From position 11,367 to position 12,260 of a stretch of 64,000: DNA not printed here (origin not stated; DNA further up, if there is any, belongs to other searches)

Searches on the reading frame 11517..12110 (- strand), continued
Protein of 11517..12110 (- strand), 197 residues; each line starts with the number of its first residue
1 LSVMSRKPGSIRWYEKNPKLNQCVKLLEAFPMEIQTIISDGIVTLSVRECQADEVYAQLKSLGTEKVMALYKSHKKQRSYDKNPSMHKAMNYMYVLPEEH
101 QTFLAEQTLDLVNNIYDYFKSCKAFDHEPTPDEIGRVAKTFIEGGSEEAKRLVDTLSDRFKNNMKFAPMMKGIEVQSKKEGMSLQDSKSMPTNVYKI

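Call 64: find_encoding_contigs(protein=P0008, flank=5000, max_places=2)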
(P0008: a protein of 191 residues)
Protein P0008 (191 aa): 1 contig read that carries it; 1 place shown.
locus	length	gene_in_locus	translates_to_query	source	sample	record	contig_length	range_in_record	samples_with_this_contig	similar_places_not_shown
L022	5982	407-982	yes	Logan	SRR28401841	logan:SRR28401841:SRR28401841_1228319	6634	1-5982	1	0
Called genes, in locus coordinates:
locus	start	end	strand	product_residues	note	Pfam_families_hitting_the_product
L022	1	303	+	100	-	?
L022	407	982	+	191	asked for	-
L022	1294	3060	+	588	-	PF23899:SU10_portal, PF12236:Head-tail_con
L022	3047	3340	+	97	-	-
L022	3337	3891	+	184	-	-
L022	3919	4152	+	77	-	-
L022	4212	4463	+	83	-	-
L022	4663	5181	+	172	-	-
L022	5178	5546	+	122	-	-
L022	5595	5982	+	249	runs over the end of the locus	PF10677:DUF2490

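Call 65: find_encoding_contigs(protein=P0009, flank=5000, max_places=2)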
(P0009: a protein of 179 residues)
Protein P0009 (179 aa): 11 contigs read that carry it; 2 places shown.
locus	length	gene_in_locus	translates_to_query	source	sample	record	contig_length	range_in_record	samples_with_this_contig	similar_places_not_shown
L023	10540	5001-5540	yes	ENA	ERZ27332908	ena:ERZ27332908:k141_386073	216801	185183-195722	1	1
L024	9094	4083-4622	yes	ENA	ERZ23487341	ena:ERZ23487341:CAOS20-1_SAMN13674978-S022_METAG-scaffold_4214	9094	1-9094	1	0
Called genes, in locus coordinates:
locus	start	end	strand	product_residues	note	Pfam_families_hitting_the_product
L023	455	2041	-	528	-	PF02878:PGM_PMM_I, PF02879:PGM_PMM_II, PF02880:PGM_PMM_III, PF00408:PGM_PMM_IV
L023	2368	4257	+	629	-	PF13520:AA_permease_2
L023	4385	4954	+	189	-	-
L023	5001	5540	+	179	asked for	-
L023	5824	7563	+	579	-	PF12236:Head-tail_con (weak), PF23899:SU10_portal (weak), PF16510:P22_portal (faint), PF23899:SU10_portal, PF12236:Head-tail_con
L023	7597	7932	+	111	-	-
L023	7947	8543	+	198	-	-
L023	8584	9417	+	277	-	PF19821:Phage_capsid_2 (weak), PF25209:Phage_capsid_4 (weak)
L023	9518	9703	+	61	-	-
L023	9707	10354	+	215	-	PF24175:SU10_adaptor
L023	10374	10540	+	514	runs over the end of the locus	-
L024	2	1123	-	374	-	?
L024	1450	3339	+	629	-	PF13520:AA_permease_2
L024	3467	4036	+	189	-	-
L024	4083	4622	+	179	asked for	-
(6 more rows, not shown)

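Call 68: search_protein_families(library=phrogs, alignment_id=A3, max_evalue=0.01)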
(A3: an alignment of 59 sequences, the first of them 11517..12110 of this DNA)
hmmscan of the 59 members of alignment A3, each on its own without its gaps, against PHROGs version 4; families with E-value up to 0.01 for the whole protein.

A. member 1, window:11517-12110:- (197 aa): 0 families

B. families by the number of members that match (of 59 scanned): 2 families
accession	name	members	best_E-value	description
phrog_26115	-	1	0.00045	-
phrog_17715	-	1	0.0076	inhibitor of host transcription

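Call 69: find_related_loci(query=A1, collection=viral_contigs, flank=10000)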
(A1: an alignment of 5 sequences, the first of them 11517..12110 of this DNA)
Query A1 (197 aa) in viral_contigs; peptide patterns used: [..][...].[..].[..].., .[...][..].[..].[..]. (x = any residue, [..] = any of these).
60 stretches matched a pattern, but none encodes a relative of the query by tblastn (E <= 1e-3).

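Call 72: find_encoding_contigs(protein=P0009, flank=10000, max_places=1)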
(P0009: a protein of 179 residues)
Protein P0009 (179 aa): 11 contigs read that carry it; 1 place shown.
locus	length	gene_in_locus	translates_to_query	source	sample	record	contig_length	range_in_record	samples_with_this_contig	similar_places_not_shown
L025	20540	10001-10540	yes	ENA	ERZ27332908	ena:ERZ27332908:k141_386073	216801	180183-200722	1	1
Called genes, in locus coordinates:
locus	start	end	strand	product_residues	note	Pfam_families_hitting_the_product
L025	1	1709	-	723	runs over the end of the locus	PF03030:H_PPase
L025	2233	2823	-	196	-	PF01558:POR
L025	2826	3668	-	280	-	PF02775:TPP_enzyme_C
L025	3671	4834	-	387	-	PF01855:POR_N, PF02780:Transketolase_C (faint), PF17147:PFOR_II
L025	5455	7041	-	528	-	PF02878:PGM_PMM_I, PF02879:PGM_PMM_II, PF02880:PGM_PMM_III, PF00408:PGM_PMM_IV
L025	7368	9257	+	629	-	PF13520:AA_permease_2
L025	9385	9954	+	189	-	-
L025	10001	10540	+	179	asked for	-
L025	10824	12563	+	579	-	PF12236:Head-tail_con (weak), PF23899:SU10_portal (weak), PF16510:P22_portal (faint), PF23899:SU10_portal, PF12236:Head-tail_con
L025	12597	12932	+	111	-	-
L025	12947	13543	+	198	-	-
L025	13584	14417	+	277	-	PF19821:Phage_capsid_2 (weak), PF25209:Phage_capsid_4 (weak)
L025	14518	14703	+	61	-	-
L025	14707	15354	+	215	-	PF24175:SU10_adaptor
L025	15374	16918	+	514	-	-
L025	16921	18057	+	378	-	-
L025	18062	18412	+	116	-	-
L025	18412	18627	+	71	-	-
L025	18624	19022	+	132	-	PF08291:Peptidase_M15_3, PF05951:Peptidase_M15_2 (weak)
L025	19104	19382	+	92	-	-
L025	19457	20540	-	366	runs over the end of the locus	PF00483:NTP_transferase, PF12804:NTP_transf_3 (weak), PF25084:LbH_EIF2B (weak), PF25087:GMPPB_C (faint), PF00132:Hexapep (faint)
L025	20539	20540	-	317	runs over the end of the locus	PF00535:Glycos_transf_2, PF13641:Glyco_tranf_2_3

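Call 73: search_dna_similar(query=P0009, collection=phages, mode=protein, max_evalue=0.01)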
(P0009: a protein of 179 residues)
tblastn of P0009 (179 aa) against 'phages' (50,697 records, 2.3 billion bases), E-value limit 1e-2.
Records with a match: 1; places in all: 1; records where one place covers at least 80% of the query: 1.
Best place of each record, by identity: <60% 1.
By first word of the organism name: Microcystis 1.
By host as written in the record: Microcystis sp. SG03 1.
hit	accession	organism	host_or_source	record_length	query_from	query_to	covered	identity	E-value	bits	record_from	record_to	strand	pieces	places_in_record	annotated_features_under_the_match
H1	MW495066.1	Microcystis phage MaAM05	Microcystis sp. SG03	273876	6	162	88%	33.1%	5e-24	103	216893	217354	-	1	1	hypothetical protein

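Call 74: search_dna_similar(query=L025:10824-12563:+, collection=phages, mode=protein, max_evalue=0.00001, max_rows=10)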
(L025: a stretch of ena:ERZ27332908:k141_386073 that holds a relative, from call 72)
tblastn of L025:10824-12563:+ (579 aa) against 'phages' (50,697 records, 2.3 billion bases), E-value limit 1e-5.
Records with a match: 360; places in all: 360; records where one place covers at least 80% of the query: 88.
Best place of each record, by identity: 60-80% 1; <60% 359.
By first word of the organism name: Pseudomonas 103; Vibrio 92; Klebsiella 21; Pectobacterium 14; Salmonella 11; phage 10; Acinetobacter 9; Caudoviricetes 7; Leptolyngbya 6; Pseudoalteromonas 6; and 29 more.
By host as written in the record: - 76; Pseudomonas aeruginosa 44; Vibrio cholerae 13; Pseudomonas aeruginosa PAO1 13; Pseudomonas aeruginosa ATCC 27853 12; Klebsiella pneumoniae 10; Vibrio crassostreae 7; Ruegeria pomeroyi DSS-3 6; and 103 more.
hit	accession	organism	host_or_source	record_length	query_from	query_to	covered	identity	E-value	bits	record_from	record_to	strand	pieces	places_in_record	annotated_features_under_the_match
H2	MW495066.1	Microcystis phage MaAM05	Microcystis sp. SG03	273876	6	579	99%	61.3%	0e+0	740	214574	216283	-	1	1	hypothetical protein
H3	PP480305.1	Cyanophage PP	-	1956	25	572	95%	30.8%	4e-73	251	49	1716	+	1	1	head-tail adaptor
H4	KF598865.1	Cyanophage PP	Phormidium foveolarum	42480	25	572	95%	30.8%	8e-70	251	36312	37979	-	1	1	portal protein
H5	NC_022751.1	Cyanophage PP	Phormidium foveolarum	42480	25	572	95%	30.8%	8e-70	251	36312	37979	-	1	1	head-tail adaptor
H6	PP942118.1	Plectonema phage PP-DH22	Leptolyngbya boryana FACHB-402 ...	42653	25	572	95%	30.8%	8e-70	251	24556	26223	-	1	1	record has no annotation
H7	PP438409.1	Leptolyngbya phage Lsp-JY17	Leptolyngbya boryana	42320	33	572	93%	31.2%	7e-68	245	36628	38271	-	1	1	portal protein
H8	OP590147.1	Leptolyngbya phage LPP-2, strain SPI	Leptolyngbya boryana IU 594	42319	33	572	93%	31.2%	2e-67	244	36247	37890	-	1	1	portal protein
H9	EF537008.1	Phormidium phage Pf-WMP3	Leptolyngbya foveolarum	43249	33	572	93%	31.1%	3e-67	243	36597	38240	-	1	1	portal protein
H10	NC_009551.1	Phormidium phage Pf-WMP3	Leptolyngbya foveolarum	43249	33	572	93%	31.1%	3e-67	243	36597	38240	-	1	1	head-tail adaptor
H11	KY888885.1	Mastigocladus phage CHP58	Mastigocladus sp.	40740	33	574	94%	30.8%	1e-66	241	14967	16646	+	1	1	record has no annotation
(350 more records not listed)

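Call 75: get_annotated_region(hit=H1, flank=14000)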
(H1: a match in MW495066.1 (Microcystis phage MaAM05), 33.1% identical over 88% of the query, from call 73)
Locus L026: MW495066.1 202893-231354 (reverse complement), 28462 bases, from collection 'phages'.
description: Microcystis phage MaAM05, complete genome.
organism: Microcystis phage MaAM05 (NCBI taxid 2812902)
taxonomy: Viruses; Duplodnaviria; Heunggongvirae; Uroviricota; Caudoviricetes
host: Microcystis sp. SG03; source: hospital wastewater; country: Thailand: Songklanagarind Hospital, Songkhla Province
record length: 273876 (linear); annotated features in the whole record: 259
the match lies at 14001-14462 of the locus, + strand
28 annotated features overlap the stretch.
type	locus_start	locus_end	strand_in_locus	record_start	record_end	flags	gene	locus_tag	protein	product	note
CDS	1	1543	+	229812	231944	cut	sasA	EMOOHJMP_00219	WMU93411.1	adaptive-response sensory-kinase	Adaptive-response sensory-kinase SasA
CDS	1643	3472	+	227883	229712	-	aspS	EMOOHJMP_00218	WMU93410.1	aspartate--tRNA ligase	-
CDS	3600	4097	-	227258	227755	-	-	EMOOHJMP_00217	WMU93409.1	hypothetical protein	-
CDS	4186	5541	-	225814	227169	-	-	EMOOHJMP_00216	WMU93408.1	hypothetical protein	-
CDS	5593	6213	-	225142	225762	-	sigE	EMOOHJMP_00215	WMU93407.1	ECF RNA polymerase sigma factor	ECF RNA polymerase sigma factor SigE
CDS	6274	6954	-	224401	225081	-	-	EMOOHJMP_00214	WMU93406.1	hypothetical protein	-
CDS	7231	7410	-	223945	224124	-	nikR_3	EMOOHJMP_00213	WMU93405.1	nickel-responsive regulator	-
CDS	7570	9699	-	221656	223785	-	hppA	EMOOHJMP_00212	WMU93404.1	K(+)-insensitive pyrophosphate-energized proton pump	-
tRNA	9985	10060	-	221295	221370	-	-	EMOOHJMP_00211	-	tRNA-Arg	-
CDS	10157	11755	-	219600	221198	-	pgcA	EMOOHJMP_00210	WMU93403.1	phosphoglucomutase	-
CDS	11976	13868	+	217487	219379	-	kimA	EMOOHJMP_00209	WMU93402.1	potassium transporter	Potassium transporter KimA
CDS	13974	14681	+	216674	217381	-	-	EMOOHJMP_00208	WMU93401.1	hypothetical protein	-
CDS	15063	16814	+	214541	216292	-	-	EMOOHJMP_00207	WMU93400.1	hypothetical protein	-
CDS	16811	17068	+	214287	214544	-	-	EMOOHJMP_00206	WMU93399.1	hypothetical protein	-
CDS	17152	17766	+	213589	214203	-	-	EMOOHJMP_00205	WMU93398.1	hypothetical protein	-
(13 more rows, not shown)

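Call 76: get_annotated_region(hit=H5, flank=9000)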
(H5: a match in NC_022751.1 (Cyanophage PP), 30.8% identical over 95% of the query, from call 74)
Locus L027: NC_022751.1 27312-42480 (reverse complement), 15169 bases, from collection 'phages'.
description: Cyanophage PP, complete genome.
organism: Cyanophage PP (NCBI taxid 434346)
taxonomy: Viruses; Caudovirales; Podoviridae
host: Phormidium foveolarum; source: -; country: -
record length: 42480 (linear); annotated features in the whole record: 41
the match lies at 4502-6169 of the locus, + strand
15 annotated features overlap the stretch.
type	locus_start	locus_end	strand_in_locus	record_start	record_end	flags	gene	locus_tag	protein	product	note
CDS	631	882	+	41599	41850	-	-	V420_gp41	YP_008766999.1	hypothetical protein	ORF41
CDS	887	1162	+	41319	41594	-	-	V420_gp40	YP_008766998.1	hypothetical protein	ORF40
CDS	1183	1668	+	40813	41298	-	-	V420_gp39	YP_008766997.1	hypothetical protein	ORF39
CDS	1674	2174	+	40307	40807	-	-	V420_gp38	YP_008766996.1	hypothetical protein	ORF38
CDS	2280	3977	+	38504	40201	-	-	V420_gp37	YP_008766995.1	terminase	-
CDS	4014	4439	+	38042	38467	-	-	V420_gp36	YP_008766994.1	HNH endonuclease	-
CDS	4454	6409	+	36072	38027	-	-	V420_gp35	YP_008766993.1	head-tail adaptor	-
CDS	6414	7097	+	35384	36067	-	-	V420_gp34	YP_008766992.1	head scaffolding protein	-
CDS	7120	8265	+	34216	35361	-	-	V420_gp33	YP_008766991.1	major head protein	-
CDS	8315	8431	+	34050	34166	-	-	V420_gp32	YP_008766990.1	hypothetical protein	ORF32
CDS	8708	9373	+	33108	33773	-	-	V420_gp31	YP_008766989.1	tail protein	-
CDS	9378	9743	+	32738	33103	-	-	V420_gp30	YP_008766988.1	endonuclease VII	-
CDS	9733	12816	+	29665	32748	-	-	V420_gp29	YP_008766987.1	tail protein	-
CDS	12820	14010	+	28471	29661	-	-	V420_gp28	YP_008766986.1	internal protein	-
CDS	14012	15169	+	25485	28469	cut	-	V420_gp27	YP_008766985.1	peptidase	-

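Call 80: search_protein_families(library=padloc, proteins=[window:11517-12101:-], max_evalue=0.01)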
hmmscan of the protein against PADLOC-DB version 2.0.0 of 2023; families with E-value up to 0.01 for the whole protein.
window:11517-12101:- (194 aa): 0 families

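Call 100: search_protein_families(library=pfam, proteins=[L025:12597-12932:+, L025:12947-13543:+, L025:13584-14417:+, L025:14707-15354:+, L025:15374-16918:+, L025:16921-18057:+, L025:18062-18412:+, L025:18624-19022:+, L025:19104-19382:+], max_evalue=0.01)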
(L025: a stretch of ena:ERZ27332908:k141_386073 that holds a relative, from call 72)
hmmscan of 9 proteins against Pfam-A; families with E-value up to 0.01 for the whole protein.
L025:12597-12932:+ (111 aa): 0 families

L025:12947-13543:+ (198 aa): 1 family
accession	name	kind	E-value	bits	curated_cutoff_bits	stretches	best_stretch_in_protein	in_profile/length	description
PF01480.22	PWI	-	0.0062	17.3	22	0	89-143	2-53/72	PWI domain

L025:13584-14417:+ (277 aa): 2 families
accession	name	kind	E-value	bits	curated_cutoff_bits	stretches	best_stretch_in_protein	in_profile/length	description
PF19821.5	Phage_capsid_2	-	5.1e-08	32.9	25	1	41-265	36-281/293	Phage capsid protein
PF25209.1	Phage_capsid_4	-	1.9e-05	25.5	27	1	34-267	29-255/262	Phage capsid protein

L025:14707-15354:+ (215 aa): 1 family
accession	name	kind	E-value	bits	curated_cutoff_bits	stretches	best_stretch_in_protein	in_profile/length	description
PF24175.2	SU10_adaptor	-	1.2e-19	72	27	1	4-198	2-185/194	SU10 adaptor protein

L025:15374-16918:+ (514 aa): 0 families

L025:16921-18057:+ (378 aa): 1 family
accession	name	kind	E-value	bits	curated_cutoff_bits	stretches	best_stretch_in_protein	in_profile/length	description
PF21916.1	mtd_2nd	-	0.0026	18.4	24.6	1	175-223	37-78/115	Mtd second domain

L025:18062-18412:+ (116 aa): 0 families

L025:18624-19022:+ (132 aa): 2 families
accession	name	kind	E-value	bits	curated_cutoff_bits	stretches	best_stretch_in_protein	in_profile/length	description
PF08291.16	Peptidase_M15_3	-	1.4e-18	67.4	23.2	1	42-122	25-108/108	Peptidase M15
PF05951.18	Peptidase_M15_2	-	5.4e-06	26.7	27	1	34-128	53-152/153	Bacterial protein of unknown function (DUF882)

L025:19104-19382:+ (92 aa): 0 families
